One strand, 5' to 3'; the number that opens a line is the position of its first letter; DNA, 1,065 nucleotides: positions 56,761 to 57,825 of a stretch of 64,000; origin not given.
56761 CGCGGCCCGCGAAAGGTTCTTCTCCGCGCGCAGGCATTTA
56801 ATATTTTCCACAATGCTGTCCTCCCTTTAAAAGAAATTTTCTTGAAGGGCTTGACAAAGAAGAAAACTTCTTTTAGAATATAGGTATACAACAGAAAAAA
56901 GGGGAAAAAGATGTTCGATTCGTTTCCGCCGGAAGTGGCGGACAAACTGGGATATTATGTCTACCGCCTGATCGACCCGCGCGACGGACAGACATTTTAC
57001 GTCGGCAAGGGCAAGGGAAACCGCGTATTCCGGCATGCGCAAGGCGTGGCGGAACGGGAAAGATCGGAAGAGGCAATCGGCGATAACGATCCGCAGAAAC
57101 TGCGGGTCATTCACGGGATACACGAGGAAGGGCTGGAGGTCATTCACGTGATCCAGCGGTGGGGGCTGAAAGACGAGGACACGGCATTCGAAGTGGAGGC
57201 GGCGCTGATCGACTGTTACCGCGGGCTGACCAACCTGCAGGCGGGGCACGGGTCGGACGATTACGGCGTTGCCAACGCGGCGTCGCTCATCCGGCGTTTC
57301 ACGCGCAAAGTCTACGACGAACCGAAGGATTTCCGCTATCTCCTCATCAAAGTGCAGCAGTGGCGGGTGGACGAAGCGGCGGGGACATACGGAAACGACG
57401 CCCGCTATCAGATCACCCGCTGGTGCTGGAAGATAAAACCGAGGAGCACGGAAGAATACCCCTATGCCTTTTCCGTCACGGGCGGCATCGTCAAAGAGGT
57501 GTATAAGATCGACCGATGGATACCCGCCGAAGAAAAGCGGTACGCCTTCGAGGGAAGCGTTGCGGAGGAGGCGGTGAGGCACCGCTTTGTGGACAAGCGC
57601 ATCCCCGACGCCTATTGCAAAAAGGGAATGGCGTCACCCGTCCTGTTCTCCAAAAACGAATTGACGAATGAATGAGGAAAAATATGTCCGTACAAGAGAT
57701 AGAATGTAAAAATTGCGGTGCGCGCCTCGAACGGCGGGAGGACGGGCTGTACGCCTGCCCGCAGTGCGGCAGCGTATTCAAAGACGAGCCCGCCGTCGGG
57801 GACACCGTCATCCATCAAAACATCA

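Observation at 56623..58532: XRE-controlled GIY-YIG nuclease-like gene plus zinc-ribbon/coiled-coil tail-anchored membrane protein: candidate uncharacterised defence or abortive-infection module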

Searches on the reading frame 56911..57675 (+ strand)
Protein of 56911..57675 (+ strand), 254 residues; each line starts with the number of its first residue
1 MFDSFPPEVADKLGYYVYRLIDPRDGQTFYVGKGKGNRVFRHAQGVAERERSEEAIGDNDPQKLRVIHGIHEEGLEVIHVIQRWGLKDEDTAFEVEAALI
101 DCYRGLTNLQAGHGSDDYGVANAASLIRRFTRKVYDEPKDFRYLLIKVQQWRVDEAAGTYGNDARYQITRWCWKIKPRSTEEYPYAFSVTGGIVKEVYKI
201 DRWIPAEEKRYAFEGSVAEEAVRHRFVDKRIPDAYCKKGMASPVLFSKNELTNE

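Call 3: search_protein_families(library=pfam, proteins=[window:56911-57675:+], max_evalue=1)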
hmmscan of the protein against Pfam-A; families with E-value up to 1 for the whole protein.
window:56911-57675:+ (254 aa): 2 families
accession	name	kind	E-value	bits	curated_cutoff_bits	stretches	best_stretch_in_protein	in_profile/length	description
PF22945.2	LEM-3_GIY-YIG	-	1.3e-09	38.7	27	1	28-113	27-108/151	LEM-3-like GIY-YIG domain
PF12972.12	NAGLU_C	-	0.026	14.6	25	1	150-203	159-210/268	Alpha-N-acetylglucosaminidase (NAGLU) C-terminal domain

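Call 4: search_protein_families(library=padloc, proteins=[window:56911-57675:+], max_evalue=1)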
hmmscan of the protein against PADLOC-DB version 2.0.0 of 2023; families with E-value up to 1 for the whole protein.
window:56911-57675:+ (254 aa): 1 family
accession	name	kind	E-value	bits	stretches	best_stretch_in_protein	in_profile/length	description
PDLC04031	PD-T4-3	-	1e-64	216.6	2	3-208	4-194/256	-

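Call 5: search_protein_families(library=ncbifam, proteins=[window:56911-57675:+], max_evalue=1)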
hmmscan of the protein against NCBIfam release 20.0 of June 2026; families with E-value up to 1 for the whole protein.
window:56911-57675:+ (254 aa): 0 families

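Call 6: search_protein_families(library=phrogs, proteins=[window:56911-57675:+], max_evalue=1)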
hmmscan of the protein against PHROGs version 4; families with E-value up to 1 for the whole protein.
window:56911-57675:+ (254 aa): 3 families
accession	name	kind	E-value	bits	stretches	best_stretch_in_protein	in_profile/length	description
phrog_5356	-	unknown function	1.4e-59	202.5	2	4-207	5-192/255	-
phrog_31837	-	unknown function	0.16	12.8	1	14-38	5-29/44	-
phrog_314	-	DNA, RNA and nucleotide metabolism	0.26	11.2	1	15-118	179-271/574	homing endonuclease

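Call 13: find_homologous_proteins(query=window:56911-57675:+)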
Query window:56911-57675:+ (254 aa): 4749 proteins with E <= 0.001 among 5016 candidates; the best 120 are listed.
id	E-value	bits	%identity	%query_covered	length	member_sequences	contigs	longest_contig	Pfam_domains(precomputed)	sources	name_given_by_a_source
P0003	1.7e-171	587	100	100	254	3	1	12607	PF22945.3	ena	-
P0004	7.8e-109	381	66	98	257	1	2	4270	PF22945.3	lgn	-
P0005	1.8e-108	380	65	99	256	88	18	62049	PF22945.3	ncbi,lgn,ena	-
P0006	1.8e-108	380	64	98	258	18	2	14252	PF22945.3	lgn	-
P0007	4.4e-108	379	65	99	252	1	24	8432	PF22945.3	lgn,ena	-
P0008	4.9e-108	379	66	97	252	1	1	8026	PF22945.3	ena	-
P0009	1.2e-107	377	64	99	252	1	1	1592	PF22945.3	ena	-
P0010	2.1e-107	377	65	98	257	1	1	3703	PF22945.3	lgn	-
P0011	3.8e-107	376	64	99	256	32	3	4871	PF22945.3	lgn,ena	-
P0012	5.4e-106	372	65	97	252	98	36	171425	PF22945.3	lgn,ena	-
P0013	7.2e-103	362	63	99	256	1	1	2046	PF22945.3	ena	-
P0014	1.6e-101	357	62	98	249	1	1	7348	PF22945.3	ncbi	-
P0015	1.4e-98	348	61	99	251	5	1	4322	PF22945.3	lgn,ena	-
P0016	1.1e-97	345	60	97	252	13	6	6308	PF22945.3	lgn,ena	-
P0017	6.9e-96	339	61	98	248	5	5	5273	PF22945.3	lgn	-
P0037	2.7e-89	317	60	98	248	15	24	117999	PF22945.3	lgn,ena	-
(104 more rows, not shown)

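Call 18: find_related_loci(query=window:56911-57675:+, collection=genome_contigs, flank=4000)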
Query window:56911-57675:+ (254 aa) in genome_contigs; peptide patterns used: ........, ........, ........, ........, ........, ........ (x = any residue, [..] = any of these).
34 stretches matched a pattern; 1 encode a relative of the query (tblastn E <= 1e-3); 1 distinct loci.
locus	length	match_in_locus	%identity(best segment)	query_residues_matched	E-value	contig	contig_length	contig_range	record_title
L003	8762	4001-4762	91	1-254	2e-160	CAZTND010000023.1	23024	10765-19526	MAG TPA_asm: uncultured Clostridia bacterium isolate SRP141132_co4_406 genome assembly, contig: NODE_1930_length_23024_c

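Call 20: search_solved_structures(query=window:56911-57675:+, max_evalue=0.01, show_alignments=2)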
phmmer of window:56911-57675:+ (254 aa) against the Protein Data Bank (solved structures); distinct sequences matched with E-value up to 0.01: 3.
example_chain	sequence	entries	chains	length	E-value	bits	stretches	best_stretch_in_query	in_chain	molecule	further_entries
9u75_A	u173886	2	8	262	1.5e-47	165.5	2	4-209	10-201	GIY-YIG domain-containing protein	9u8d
9u7u_A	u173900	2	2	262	1e-45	159.5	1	3-210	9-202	GIY-YIG domain-containing protein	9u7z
6qe7_A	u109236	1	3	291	0.0067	19.1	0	151-219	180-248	Anti-sigma-I factor RsgI3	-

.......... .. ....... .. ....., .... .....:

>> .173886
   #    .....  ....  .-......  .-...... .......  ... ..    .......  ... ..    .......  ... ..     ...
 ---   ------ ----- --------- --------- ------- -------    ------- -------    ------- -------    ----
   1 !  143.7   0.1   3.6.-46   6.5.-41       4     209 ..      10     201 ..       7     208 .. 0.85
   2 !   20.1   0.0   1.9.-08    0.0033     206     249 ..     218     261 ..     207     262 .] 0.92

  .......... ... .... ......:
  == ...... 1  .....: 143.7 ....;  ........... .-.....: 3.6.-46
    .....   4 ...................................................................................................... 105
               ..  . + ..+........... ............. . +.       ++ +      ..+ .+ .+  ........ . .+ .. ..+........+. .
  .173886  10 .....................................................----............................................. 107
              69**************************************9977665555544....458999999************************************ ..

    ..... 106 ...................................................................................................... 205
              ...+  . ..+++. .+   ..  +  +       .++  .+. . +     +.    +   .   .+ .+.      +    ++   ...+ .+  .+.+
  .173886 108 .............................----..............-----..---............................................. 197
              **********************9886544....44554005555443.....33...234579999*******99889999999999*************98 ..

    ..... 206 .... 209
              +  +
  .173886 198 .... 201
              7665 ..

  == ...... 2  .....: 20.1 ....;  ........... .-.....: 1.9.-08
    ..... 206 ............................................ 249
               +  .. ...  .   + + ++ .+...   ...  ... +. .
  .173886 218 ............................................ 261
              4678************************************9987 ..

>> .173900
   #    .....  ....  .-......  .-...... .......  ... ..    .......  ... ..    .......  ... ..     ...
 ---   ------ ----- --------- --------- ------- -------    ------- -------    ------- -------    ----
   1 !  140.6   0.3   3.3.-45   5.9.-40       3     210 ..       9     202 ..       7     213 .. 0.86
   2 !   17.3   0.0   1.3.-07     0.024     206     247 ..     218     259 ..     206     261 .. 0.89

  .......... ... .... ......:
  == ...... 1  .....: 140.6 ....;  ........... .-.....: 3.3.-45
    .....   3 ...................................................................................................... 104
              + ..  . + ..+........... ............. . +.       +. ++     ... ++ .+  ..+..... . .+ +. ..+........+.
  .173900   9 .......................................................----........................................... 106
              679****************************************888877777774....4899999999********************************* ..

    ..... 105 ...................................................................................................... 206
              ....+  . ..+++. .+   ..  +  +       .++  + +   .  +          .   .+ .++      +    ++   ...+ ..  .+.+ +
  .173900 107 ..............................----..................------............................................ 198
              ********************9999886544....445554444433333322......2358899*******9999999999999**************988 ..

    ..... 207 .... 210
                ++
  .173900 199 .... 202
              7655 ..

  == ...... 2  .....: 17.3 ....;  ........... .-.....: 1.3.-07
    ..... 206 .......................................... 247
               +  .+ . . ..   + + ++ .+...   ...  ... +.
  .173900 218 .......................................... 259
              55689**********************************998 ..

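Call 21: find_encoding_contigs(protein=P0005, flank=4000, max_places=4)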
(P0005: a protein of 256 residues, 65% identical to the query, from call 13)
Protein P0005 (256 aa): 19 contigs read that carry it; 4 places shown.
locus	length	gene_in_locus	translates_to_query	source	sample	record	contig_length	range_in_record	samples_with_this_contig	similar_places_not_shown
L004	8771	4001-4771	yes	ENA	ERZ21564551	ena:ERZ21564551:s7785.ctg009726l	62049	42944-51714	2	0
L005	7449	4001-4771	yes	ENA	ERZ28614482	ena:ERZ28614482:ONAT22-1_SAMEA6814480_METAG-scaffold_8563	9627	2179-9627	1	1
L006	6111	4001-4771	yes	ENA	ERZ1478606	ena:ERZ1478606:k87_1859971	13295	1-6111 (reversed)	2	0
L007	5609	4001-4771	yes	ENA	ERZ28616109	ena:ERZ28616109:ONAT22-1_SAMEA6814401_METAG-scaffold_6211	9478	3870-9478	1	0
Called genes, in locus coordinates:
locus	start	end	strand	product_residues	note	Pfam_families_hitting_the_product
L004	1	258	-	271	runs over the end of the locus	PF08436:DXP_redisom_C, PF13288:DXPR_C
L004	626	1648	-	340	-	PF01148:CTP_transf_1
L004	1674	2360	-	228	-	PF01255:Prenyltransf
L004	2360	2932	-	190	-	PF01765:RRF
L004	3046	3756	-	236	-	PF00696:AA_kinase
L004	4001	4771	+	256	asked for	PF22945:LEM-3_GIY-YIG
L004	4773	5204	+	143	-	-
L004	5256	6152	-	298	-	PF00889:EF_TS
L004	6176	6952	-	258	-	PF00318:Ribosomal_S2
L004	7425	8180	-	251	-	PF03193:RsgA_GTPase (faint), PF00005:ABC_tran (faint), PF00350:Dynamin_N (faint), PF01926:MMR_HSR1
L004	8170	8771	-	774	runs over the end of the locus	PF02190:LON_substr_bdg, PF08298:AAA_PrkA (weak), PF00004:AAA, PF07724:AAA_2 (faint), PF07728:AAA_5, PF22667:Lon_lid, PF05362:Lon_C, PF13541:ChlI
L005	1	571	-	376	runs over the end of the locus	PF02670:DXP_reductoisom, PF08436:DXP_redisom_C, PF13288:DXPR_C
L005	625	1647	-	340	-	PF01148:CTP_transf_1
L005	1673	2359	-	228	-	PF01255:Prenyltransf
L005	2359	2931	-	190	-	PF01765:RRF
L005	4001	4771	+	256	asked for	PF22945:LEM-3_GIY-YIG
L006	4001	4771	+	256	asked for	PF22945:LEM-3_GIY-YIG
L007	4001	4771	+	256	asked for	PF22945:LEM-3_GIY-YIG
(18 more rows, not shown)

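Call 22: find_encoding_contigs(protein=P0012, flank=4000, max_places=4)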
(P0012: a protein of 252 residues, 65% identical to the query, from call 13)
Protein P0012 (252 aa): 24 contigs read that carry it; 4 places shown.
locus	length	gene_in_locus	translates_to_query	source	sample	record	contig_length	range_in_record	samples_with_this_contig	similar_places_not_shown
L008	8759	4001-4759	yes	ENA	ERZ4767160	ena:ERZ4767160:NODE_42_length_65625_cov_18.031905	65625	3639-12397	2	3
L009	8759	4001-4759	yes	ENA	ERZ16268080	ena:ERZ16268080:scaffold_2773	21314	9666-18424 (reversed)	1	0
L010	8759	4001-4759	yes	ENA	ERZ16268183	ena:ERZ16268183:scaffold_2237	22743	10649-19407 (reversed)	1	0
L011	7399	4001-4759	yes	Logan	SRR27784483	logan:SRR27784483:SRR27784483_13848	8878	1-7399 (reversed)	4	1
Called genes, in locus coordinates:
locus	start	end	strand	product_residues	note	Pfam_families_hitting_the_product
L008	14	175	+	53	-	-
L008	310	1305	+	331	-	PF23343:REP_ORF2-G2P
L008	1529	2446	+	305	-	PF14659:Phage_int_SAM_3, PF00589:Phage_integrase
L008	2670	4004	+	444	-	PF13306:LRR_5, PF13855:LRR_8 (faint), PF13306:LRR_5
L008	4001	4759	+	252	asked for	PF22945:LEM-3_GIY-YIG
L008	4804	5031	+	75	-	-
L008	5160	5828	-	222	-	-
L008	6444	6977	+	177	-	PF00719:Pyrophosphatase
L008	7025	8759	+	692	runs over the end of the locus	PF03772:Competence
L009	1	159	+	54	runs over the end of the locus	-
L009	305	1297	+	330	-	PF23343:REP_ORF2-G2P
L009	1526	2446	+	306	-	PF14659:Phage_int_SAM_3, PF00589:Phage_integrase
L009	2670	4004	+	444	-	PF13306:LRR_5, PF13855:LRR_8 (faint), PF13306:LRR_5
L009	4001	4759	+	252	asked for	PF22945:LEM-3_GIY-YIG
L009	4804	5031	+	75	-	-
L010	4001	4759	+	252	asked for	PF22945:LEM-3_GIY-YIG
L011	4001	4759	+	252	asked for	PF22945:LEM-3_GIY-YIG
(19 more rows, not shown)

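Call 23: find_encoding_contigs(protein=P0037, flank=4000, max_places=4)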
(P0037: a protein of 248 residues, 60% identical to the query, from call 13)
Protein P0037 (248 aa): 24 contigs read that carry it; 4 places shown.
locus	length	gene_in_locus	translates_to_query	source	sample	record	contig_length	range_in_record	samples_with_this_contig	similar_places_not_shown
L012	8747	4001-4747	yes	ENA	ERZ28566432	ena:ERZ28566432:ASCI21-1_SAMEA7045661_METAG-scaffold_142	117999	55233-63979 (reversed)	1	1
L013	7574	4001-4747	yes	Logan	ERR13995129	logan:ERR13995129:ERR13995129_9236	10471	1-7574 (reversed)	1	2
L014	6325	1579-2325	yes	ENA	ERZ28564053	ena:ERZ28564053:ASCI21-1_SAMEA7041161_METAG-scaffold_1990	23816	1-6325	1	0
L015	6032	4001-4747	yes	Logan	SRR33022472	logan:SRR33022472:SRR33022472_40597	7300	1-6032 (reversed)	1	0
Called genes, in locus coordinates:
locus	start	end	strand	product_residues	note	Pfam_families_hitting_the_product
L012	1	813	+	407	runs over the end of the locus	PF02661:Fic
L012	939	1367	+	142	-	PF13328:HD_4 (weak)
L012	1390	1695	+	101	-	-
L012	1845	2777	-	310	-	PF00665:rve, PF13683:rve_3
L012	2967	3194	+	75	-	-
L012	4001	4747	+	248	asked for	PF22945:LEM-3_GIY-YIG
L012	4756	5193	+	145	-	-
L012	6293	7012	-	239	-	-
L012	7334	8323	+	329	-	-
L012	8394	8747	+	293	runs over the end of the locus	-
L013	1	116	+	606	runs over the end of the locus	PF00004:AAA (weak), PF07724:AAA_2, PF07728:AAA_5 (weak)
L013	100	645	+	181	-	PF13353:Fer4_12, PF04055:Radical_SAM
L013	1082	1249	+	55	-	PF00196:GerE (faint)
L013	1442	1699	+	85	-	-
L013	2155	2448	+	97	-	PF07508:Recombinase (weak)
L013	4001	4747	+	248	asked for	PF22945:LEM-3_GIY-YIG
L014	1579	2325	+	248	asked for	PF22945:LEM-3_GIY-YIG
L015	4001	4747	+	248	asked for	PF22945:LEM-3_GIY-YIG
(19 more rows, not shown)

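Call 28: find_related_loci(query=A1, collection=metagenome_contigs, flank=3500)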
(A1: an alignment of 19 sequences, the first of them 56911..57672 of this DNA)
Query A1 (254 aa) in metagenome_contigs; peptide patterns used: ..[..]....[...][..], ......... (x = any residue, [..] = any of these).
600 stretches matched a pattern (row limit reached: there are more); 506 encode a relative of the query (tblastn E <= 1e-3); the best 80 are kept; 80 distinct loci.
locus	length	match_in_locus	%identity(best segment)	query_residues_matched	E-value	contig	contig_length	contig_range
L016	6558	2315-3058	60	1-249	1e-95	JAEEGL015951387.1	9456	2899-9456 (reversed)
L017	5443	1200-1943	60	1-249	5e-94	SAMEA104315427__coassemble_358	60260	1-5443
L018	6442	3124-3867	60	1-249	1e-93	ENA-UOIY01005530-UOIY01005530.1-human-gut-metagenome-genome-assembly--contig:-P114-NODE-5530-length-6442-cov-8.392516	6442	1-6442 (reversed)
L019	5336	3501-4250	58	1-249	6e-93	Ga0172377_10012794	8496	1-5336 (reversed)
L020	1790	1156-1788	59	1-212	6e-83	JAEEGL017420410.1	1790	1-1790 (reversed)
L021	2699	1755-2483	49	2-250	1e-69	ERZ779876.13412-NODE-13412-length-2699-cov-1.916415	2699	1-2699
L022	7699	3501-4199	46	5-248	3e-68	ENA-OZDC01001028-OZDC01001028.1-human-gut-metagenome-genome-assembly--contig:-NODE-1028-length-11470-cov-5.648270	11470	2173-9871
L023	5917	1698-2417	50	5-246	5e-68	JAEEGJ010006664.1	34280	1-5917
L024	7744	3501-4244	48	5-246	8e-68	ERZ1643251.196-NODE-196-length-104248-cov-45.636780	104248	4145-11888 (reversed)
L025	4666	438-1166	48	5-248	2e-65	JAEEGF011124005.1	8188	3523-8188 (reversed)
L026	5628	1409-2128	47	5-246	1e-62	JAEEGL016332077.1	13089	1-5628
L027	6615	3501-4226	44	2-246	3e-62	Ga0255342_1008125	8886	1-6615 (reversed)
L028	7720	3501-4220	47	5-246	3e-61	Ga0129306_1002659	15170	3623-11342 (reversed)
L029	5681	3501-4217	43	5-246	1e-59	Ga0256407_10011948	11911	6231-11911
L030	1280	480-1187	47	3-246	8e-63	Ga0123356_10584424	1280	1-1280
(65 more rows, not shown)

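Call 29: find_related_loci(query=A1, collection=viral_contigs, flank=3500)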
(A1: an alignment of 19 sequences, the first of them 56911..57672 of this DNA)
Query A1 (254 aa) in viral_contigs; peptide patterns used: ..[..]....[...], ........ (x = any residue, [..] = any of these).
600 stretches matched a pattern (row limit reached: there are more); 203 encode a relative of the query (tblastn E <= 1e-3); the best 80 are kept; 78 distinct loci.
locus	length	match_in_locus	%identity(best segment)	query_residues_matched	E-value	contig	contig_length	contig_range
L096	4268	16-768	39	5-249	2e-50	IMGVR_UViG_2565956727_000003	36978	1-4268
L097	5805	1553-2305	39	5-249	5e-50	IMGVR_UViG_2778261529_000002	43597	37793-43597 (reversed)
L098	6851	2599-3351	39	5-249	4e-50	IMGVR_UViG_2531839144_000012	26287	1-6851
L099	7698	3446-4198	39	5-249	5e-50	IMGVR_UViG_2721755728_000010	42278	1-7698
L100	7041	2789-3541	39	5-249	5e-50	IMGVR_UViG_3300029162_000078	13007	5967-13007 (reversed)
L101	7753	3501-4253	39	5-249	6e-50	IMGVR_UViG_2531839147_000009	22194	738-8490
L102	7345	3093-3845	39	5-249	5e-50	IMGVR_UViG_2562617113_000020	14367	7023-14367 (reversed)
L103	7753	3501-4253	39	5-249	6e-50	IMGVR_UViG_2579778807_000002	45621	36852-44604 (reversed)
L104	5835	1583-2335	39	5-249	5e-50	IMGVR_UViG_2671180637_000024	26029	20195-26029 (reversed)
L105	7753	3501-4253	38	5-249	7e-50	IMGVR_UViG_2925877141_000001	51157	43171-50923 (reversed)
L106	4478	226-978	38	5-249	8e-50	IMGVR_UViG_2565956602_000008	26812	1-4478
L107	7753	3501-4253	38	5-249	8e-50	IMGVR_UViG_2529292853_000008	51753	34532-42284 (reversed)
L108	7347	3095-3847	38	5-249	8e-50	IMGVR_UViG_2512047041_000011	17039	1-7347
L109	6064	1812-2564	38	5-249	8e-50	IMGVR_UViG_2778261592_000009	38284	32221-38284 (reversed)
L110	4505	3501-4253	38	5-249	6e-50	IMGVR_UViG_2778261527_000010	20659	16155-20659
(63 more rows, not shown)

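Call 48: search_protein_families(library=pfam, proteins=[L004:4773-5201:+, L012:4756-5190:+], max_evalue=0.01)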
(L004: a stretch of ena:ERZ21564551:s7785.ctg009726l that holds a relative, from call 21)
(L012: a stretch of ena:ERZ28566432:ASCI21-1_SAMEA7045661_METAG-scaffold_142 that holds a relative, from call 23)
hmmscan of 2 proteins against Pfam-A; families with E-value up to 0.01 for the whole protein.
L004:4773-5201:+ (143 aa): 0 families

L012:4756-5190:+ (145 aa): 0 families

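Call 49: search_protein_families(library=padloc, proteins=[L004:4773-5201:+, L012:4756-5190:+], max_evalue=0.01)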
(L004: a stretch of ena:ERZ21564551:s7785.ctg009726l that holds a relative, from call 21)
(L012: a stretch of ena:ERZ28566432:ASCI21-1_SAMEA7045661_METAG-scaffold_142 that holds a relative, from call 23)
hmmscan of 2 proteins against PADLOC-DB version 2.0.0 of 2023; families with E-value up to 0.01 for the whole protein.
L004:4773-5201:+ (143 aa): 0 families

L012:4756-5190:+ (145 aa): 0 families
